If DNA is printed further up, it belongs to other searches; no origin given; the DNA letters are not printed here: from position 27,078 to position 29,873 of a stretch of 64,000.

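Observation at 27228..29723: Histidine-kinase-like membrane protein lacking the phospho-acceptor histidine, embedded between gyrA and gyrB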

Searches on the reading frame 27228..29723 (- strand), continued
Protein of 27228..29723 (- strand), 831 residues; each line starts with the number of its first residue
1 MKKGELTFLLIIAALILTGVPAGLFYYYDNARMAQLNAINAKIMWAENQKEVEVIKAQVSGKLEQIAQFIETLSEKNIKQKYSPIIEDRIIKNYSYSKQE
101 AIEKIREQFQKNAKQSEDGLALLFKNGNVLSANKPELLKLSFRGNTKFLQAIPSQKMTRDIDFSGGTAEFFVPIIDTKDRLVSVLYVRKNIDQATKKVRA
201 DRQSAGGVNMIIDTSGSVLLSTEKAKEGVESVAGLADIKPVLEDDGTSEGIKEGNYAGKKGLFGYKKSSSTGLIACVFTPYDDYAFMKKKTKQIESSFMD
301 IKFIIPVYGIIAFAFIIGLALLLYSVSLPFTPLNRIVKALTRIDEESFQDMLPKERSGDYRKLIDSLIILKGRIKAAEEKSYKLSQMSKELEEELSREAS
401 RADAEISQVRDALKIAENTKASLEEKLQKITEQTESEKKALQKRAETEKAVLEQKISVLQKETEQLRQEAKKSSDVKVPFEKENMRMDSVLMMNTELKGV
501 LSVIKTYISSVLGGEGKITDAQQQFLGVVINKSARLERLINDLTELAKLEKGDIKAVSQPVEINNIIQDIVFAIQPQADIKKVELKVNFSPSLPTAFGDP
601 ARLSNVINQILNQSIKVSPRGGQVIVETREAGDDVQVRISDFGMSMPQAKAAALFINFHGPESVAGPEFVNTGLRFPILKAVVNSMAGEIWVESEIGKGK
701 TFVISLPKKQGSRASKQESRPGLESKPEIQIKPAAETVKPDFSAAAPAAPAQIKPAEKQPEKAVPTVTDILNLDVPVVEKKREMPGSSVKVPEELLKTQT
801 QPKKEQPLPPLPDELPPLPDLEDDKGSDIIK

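Call 29: fold_search(model_id=the predicted structure, library=pdb)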
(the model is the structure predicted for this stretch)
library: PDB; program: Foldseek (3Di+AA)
matches with E <= 10: 952; with E <= 0.001: 448
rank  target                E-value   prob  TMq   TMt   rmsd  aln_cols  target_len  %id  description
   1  9a5d_A                3.0e-18  1.00  0.22  0.29  56.6       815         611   11  Integrative model of WALK-YYCH by crosslinking MS and deep learning (released 2024-09-18)
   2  6rh0_B                1.0e-14  1.00  0.20  0.59   7.8       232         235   29  Revisiting pH-gated conformational switch. Complex HK853-RR468 pH 5.5 (released 2020-02-19)
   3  7z8n_A                1.8e-14  1.00  0.21  0.50  25.1       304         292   25  GacS histidine kinase from Pseudomonas aeruginosa (released 2022-07-13)
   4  6rh0_A                2.0e-14  1.00  0.20  0.58   7.5       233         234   27  Revisiting pH-gated conformational switch. Complex HK853-RR468 pH 5.5 (released 2020-02-19)
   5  6rh7_A                3.3e-14  1.00  0.20  0.57   7.8       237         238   28  Revisiting pH-gated conformational switch. Complex HK853 mutant H260A -RR468 mutant D53A pH 7.5 (released 2020-02-19)
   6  6rgy_B                3.7e-14  1.00  0.20  0.58   7.6       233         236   28  Revisiting pH-gated conformational switch. Complex HK853-RR468 pH 7.5 (released 2020-02-19)
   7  6rh8_A                3.7e-14  1.00  0.19  0.58   7.7       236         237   28  Revisiting pH-gated conformational switch. Complex HK853 mutant H260A -RR468 mutant D53A pH 5.3 (released 2020-02-19)
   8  6rgz_A                5.3e-14  1.00  0.20  0.58   7.8       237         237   27  Revisiting pH-gated conformational switch. Complex HK853-RR468 pH 6.5 (released 2020-02-19)
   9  6rh7_B                1.1e-13  1.00  0.20  0.58   7.6       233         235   27  Revisiting pH-gated conformational switch. Complex HK853 mutant H260A -RR468 mutant D53A pH 7.5 (released 2020-02-19)
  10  5uht_A                1.1e-13  1.00  0.20  0.57   7.3       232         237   27  Structure of the Thermotoga maritima HK853-BeF3-RR468 complex at pH 5.0 (released 2017-12-27)
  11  6rgy_A                1.2e-13  1.00  0.19  0.57   7.6       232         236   28  Revisiting pH-gated conformational switch. Complex HK853-RR468 pH 7.5 (released 2020-02-19)
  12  4jas_A                1.4e-13  1.00  0.20  0.57   8.1       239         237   28  Structural basis of a rationally rewired protein-protein interface (HK853mutant A268V, A271G, T275M, V294T and D297E a (released 2013-09-04)
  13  6azr_A                1.7e-13  1.00  0.20  0.58   7.5       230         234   30  Crystal structure of the T264A HK853cp-BeF3-RR468 complex (released 2017-12-27)
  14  4q20_B                2.2e-13  1.00  0.22  0.68   5.1       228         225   22  Crystal structure of a C-terminal part of tyrosine kinase (DivL) from Caulobacter crescentus CB15 at 2.50 A resolution (released 2014-04-23)
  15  4q20_A                2.4e-13  1.00  0.20  0.62   7.0       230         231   25  Crystal structure of a C-terminal part of tyrosine kinase (DivL) from Caulobacter crescentus CB15 at 2.50 A resolution (released 2014-04-23)
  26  2c2a                  7.3e-13  1.00  0.19  0.56   9.0       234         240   29  Structure of the entire cytoplasmic portion of a sensor histidine kinase protein (released 2005-11-21)
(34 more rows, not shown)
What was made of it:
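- On Canonical HisKA-type sensor histidine kinase: Foldseek matches to HK cores (call 29).
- Foldseek hits HK853, WalK and DivL at E = 1e-13 to 1e-18 (call 29).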

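Call 39: find_related_loci(query=A1, collection=genome_contigs, flank=8000)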
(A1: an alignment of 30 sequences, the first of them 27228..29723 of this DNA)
Query A1 (831 aa) in genome_contigs; peptide patterns used: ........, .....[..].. (x = any residue, [..] = any of these).
80 stretches matched a pattern; 25 encode a relative of the query (tblastn E <= 1e-3); 24 distinct loci.
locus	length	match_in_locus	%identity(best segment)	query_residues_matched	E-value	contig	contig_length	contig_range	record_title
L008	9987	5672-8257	55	1-831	0e+0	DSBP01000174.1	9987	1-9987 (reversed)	MAG TPA_asm: bacterium isolate SpSt-1175 Ga0129302_1003901, whole genome shotgun sequence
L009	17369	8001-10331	58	19-796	0e+0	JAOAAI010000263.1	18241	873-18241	MAG: Candidatus Goldiibacteriota bacterium isolate SKW142 k141_228866, whole genome shotgun sequence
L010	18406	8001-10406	55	19-826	0e+0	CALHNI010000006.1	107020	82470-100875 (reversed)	MAG: Candidatus Goldbacteria bacterium isolate N1_Bin_Bin_89_sub_1 genome assembly, contig: c_000002585646, whole genome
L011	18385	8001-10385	58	1-796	0e+0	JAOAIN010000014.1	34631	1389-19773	MAG: Candidatus Goldiibacteriota bacterium isolate SKW91 k141_728894, whole genome shotgun sequence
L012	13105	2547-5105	54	1-826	0e+0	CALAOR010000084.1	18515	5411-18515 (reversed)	MAG TPA_asm: uncultured bacterium isolate ERR1035437_bin.115_CONCOCT_v1.1_MAG genome assembly, contig: ERZ1756482.2616,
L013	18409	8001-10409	53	19-826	0e+0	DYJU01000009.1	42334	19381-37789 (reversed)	MAG TPA_asm: Candidatus Methylomirabilis sp. isolate SulCav_AS07-7_2_29_45 SulCav_AS07_7_803_length_42334_cov_36_926015,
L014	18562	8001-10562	54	2-831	0e+0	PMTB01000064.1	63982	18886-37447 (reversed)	MAG: candidate division FCPU426 bacterium isolate palsa_1178 73.20110700_P2D.103_contig_17095, whole genome shotgun sequ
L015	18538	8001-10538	54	1-826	0e+0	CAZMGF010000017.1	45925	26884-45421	MAG TPA_asm: uncultured Spirochaetia bacterium isolate binchicken_co3_603 genome assembly, contig: NODE_2292_length_4592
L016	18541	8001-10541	53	1-826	0e+0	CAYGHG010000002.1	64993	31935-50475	MAG TPA_asm: uncultured Spirochaetia bacterium isolate ERP113451_co2_91 genome assembly, contig: NODE_148_length_64993_c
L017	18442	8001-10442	52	24-827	0e+0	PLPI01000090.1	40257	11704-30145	MAG: candidate division FCPU426 bacterium isolate bog_1181 73.20120700_S3D.51_contig_9596, whole genome shotgun sequence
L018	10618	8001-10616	50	1-825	0e+0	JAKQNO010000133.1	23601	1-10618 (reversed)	MAG: bacterium isolate USDV_metabat.159 k141_338090, whole genome shotgun sequence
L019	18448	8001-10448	53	1-826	0e+0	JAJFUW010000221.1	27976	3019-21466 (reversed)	MAG: Spirochaetia bacterium isolate bin.56 k141_2638066, whole genome shotgun sequence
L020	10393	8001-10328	51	1-823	0e+0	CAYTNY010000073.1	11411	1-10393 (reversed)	MAG TPA_asm: uncultured Spirochaetia bacterium isolate SRP252850_co1_9 genome assembly, contig: NODE_10893_length_11411_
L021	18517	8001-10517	50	1-827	0e+0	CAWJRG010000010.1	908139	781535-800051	MAG: uncultured bacterium isolate MFD03726.bin.1.65 genome assembly, contig: contig_8, whole genome shotgun sequence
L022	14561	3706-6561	56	1-830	0e+0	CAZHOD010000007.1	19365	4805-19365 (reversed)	MAG TPA_asm: uncultured Spirochaetia bacterium isolate SRP141376_co2_363 genome assembly, contig: NODE_5830_length_19365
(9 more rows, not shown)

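Call 42: search_protein_families(library=pfam, alignment_id=A1, max_evalue=0.01)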
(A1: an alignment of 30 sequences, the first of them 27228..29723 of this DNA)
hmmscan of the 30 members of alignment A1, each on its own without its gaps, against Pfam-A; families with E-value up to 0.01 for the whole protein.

A. member 1, window:27228-29723:- (831 aa): 5 families
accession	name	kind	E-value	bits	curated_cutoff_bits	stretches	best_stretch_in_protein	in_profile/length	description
PF02518.31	HATPase_c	-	4.4e-15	56.5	26.4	1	598-709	1-110/111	Histidine kinase-, DNA gyrase B-, and HSP90-like ATPase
PF00512.31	HisKA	-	0.00013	22.4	26.9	1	501-552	17-66/66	His Kinase A (phospho-acceptor) domain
PF12128.14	DUF3584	-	0.0021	16.1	31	1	370-477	602-705/1191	Protein of unknown function (DUF3584)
PF02686.20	GatC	-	0.0085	16.7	23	0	57-120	7-63/66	Glu-tRNAGln amidotransferase C subunit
PF20492.3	ERM_helical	-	0.009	16.5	40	1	416-485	4-72/120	Ezrin/radixin/moesin, alpha-helical domain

B. families by the number of members that match (of 30 scanned): 17 families
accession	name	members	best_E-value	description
PF02518.31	HATPase_c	30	4.8e-17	Histidine kinase-, DNA gyrase B-, and HSP90-like ATPase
PF00512.31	HisKA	30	1.1e-05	His Kinase A (phospho-acceptor) domain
PF02743.24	dCache_1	13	1.7e-05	Cache domain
PF12128.14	DUF3584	5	0.0017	Protein of unknown function (DUF3584)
PF17201.10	Cache_3-Cache_2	3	0.00013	Cache 3/Cache 2 fusion domain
PF00038.26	Filament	1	0.001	Intermediate filament protein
PF08702.15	Fib_alpha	1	0.0022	Fibrinogen alpha/beta chain family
PF08269.17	dCache_2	1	0.0034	Cache domain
PF04791.21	LMBR1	1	0.0034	LMBR1-like membrane protein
PF13190.11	PDGLE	1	0.0045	PDGLE domain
PF17675.6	APG6_N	1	0.0063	Apg6 coiled-coil region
PF20994.3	CENPU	1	0.0067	CENPU protein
PF17203.10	sCache_3_2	1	0.0074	Single cache domain 3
PF07564.17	DUF1542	1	0.0084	Domain of Unknown Function (DUF1542)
PF02686.20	GatC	1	0.0085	Glu-tRNAGln amidotransferase C subunit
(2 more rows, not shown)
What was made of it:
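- Checked: Pfam dCache_1 matches 13 of 30 orthologues (call 42).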

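Call 43: search_protein_representatives(alignment_id=A1)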
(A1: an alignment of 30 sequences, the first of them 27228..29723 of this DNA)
Query: 30 sequences, 843 profile positions. Proteins with E-value up to 0.001 (for the whole library): 718520; up to 1e-10: 289980; up to 1e-30: 803. The best 150 are listed.
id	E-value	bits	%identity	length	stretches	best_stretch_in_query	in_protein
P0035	0.0e+00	1241.9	-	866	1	1-843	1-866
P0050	0.0e+00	1174.3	-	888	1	1-842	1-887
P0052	5.5e-283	957.9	-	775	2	195-715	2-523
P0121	1.0e-184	632.8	-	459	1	459-843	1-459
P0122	5.0e-173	594.1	-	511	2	1-434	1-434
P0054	1.2e-163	563.1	-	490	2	1-437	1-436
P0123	1.9e-139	483.0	-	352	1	512-843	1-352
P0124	1.5e-110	387.4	-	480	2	18-427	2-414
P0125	1.0e-97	345.0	-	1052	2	204-721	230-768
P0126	2.1e-91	324.1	-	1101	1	311-711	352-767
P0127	1.3e-89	318.2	-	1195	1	308-715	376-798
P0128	2.8e-89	317.0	-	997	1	238-715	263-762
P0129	3.6e-88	313.4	-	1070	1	274-715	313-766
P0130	2.0e-87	310.9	-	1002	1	350-721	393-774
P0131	2.0e-86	307.6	-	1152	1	363-716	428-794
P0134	1.1e-73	265.4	-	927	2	204-711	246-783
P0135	8.1e-73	262.6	-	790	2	308-738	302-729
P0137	4.3e-69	250.3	-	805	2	307-709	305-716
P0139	2.1e-67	244.7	-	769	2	429-733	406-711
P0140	4.6e-65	237.0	-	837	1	9-798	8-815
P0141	2.3e-64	234.7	-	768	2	306-728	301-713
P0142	1.7e-63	231.7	-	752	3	439-736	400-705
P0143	7.8e-63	229.6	-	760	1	428-715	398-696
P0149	9.3e-56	206.2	-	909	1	480-715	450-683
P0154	1.4e-50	189.0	-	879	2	456-717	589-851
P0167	1.8e-44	168.8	-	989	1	379-729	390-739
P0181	2.5e-42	161.7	-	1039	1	408-734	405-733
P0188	2.6e-41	158.4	-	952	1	378-721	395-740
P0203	5.9e-40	153.9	-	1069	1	423-693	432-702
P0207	1.6e-39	152.5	-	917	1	408-693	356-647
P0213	2.3e-39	151.9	-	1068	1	409-707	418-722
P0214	2.3e-39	151.9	-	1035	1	422-714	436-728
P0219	4.0e-39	151.1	-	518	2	521-707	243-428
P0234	1.5e-38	149.2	-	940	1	350-737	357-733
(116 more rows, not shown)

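Call 46: find_encoding_contigs(protein=P0140, flank=10000, max_places=3)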
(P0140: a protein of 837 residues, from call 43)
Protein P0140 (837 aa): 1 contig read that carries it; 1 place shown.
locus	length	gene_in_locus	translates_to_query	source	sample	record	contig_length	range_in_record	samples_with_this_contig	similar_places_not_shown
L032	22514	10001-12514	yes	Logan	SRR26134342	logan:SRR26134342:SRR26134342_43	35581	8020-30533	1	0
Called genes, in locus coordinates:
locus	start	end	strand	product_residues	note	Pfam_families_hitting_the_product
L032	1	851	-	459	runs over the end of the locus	PF10396:TrmE_N, PF12631:MnmE_helical, PF00350:Dynamin_N (faint), PF01926:MMR_HSR1, PF02421:FeoB_N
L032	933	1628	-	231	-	PF14804:Jag_N, PF13083:KH_KhpA-B, PF01424:R3H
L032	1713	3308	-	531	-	PF14849:YidC_periplas, PF02096:60KD_IMP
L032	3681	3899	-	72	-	PF00825:Ribonuclease_P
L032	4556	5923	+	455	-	PF11638:DnaA_N, PF13401:AAA_22 (faint), PF01637:ATPase_2 (faint), PF00308:Bac_DnaA, PF01695:IstB_IS21, PF00004:AAA (weak), PF08299:Bac_DnaA_C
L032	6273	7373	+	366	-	PF00712:DNA_pol3_beta, PF02767:DNA_pol3_beta_2 (weak), PF00712:DNA_pol3_beta (weak), PF02767:DNA_pol3_beta_2, PF02768:DNA_pol3_beta_3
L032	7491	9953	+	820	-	PF00521:DNA_topoisoIV, PF03989:DNA_gyraseA_C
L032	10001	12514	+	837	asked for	PF02743:dCache_1, PF00512:HisKA (weak), PF02518:HATPase_c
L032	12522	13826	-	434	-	PF10282:Lactonase (faint), PF02239:Cytochrom_D1 (faint), PF21783:YNCE (weak)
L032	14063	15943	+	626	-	PF13231:PMT_2, PF13431:TPR_17 (faint), PF00515:TPR_1 (faint), PF07719:TPR_2 (faint), PF13374:TPR_10 (faint), PF13424:TPR_12 (weak), PF23914:TPR_CcmH_CycH (weak)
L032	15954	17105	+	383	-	PF13432:TPR_16 (faint), PF14559:TPR_19 (faint), PF00515:TPR_1 (weak), PF07719:TPR_2 (weak), PF13414:TPR_11 (faint), PF13428:TPR_14 (faint), PF23914:TPR_CcmH_CycH (faint)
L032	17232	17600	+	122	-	PF18962:Por_Secre_tail (weak)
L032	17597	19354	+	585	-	PF00515:TPR_1 (faint), PF07719:TPR_2 (faint)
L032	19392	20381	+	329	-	PF20030:bpMoxR, PF07726:AAA_3, PF07728:AAA_5, PF17863:AAA_lid_2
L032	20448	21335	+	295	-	PF01882:DUF58, PF13519:VWA_2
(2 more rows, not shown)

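Call 47: find_encoding_contigs(protein=P0126, flank=10000, max_places=3)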
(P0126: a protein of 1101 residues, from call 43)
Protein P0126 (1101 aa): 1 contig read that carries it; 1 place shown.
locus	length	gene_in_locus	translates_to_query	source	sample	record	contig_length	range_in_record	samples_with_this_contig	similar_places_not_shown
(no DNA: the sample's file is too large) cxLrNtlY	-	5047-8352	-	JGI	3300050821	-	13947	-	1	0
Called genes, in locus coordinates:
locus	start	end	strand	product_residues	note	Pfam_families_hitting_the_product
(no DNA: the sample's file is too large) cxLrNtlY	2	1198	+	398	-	?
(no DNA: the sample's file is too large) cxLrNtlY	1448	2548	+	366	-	PF00712:DNA_pol3_beta, PF02767:DNA_pol3_beta_2, PF02768:DNA_pol3_beta_3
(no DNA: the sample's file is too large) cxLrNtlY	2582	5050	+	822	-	PF00521:DNA_topoisoIV, PF03989:DNA_gyraseA_C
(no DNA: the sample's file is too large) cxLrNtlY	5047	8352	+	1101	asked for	PF02518:HATPase_c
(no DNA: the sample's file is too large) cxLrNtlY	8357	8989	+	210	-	PF02581:TMP-TENI, PF03060:NMO (weak)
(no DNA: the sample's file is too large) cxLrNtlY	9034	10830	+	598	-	PF05157:MshEN, PF00437:T2SSE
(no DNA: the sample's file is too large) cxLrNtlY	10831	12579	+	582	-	PF05157:MshEN, PF00437:T2SSE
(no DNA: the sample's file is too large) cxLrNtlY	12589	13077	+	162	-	PF00072:Response_reg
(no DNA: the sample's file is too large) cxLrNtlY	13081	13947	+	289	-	?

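Call 48: find_encoding_contigs(protein=P0128, flank=10000, max_places=2)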
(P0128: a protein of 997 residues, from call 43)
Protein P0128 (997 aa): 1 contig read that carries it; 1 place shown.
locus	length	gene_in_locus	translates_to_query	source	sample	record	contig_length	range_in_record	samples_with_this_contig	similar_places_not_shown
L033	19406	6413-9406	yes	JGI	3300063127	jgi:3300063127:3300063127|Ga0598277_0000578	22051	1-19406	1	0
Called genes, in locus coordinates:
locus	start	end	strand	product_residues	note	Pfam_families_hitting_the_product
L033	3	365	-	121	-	?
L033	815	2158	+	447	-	PF00308:Bac_DnaA, PF01695:IstB_IS21, PF00004:AAA (faint), PF08299:Bac_DnaA_C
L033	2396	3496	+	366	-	PF00712:DNA_pol3_beta, PF02767:DNA_pol3_beta_2, PF02768:DNA_pol3_beta_3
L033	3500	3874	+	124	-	PF01361:Tautomerase (faint), PF14552:Tautomerase_2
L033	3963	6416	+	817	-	PF00521:DNA_topoisoIV, PF03989:DNA_gyraseA_C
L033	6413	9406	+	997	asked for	PF00512:HisKA (weak), PF02518:HATPase_c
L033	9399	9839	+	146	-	PF17792:ThiD2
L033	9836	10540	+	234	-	PF02581:TMP-TENI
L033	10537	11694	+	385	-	PF13458:Peripla_BP_6, PF01094:ANF_receptor (weak)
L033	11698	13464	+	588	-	PF05157:MshEN, PF00437:T2SSE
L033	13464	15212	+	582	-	PF05157:MshEN, PF00437:T2SSE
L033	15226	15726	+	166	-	PF00072:Response_reg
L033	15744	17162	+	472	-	PF13487:HD_5, PF01966:HD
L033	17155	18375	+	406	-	PF10509:GalKase_gal_bdg, PF00288:GHMP_kinases_N, PF08544:GHMP_kinases_C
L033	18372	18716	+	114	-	PF11969:DcpS_C, PF01230:HIT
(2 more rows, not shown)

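Call 49: find_encoding_contigs(protein=P0137, flank=10000, max_places=2)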
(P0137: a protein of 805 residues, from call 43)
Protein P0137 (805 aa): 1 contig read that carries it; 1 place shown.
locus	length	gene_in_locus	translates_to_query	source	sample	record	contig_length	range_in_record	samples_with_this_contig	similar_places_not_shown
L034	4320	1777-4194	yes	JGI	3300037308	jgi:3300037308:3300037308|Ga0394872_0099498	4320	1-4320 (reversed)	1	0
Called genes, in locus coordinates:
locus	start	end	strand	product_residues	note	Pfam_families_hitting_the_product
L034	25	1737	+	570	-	PF00521:DNA_topoisoIV, PF03989:DNA_gyraseA_C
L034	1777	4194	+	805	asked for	PF02743:dCache_1 (weak), PF00512:HisKA (weak), PF02518:HATPase_c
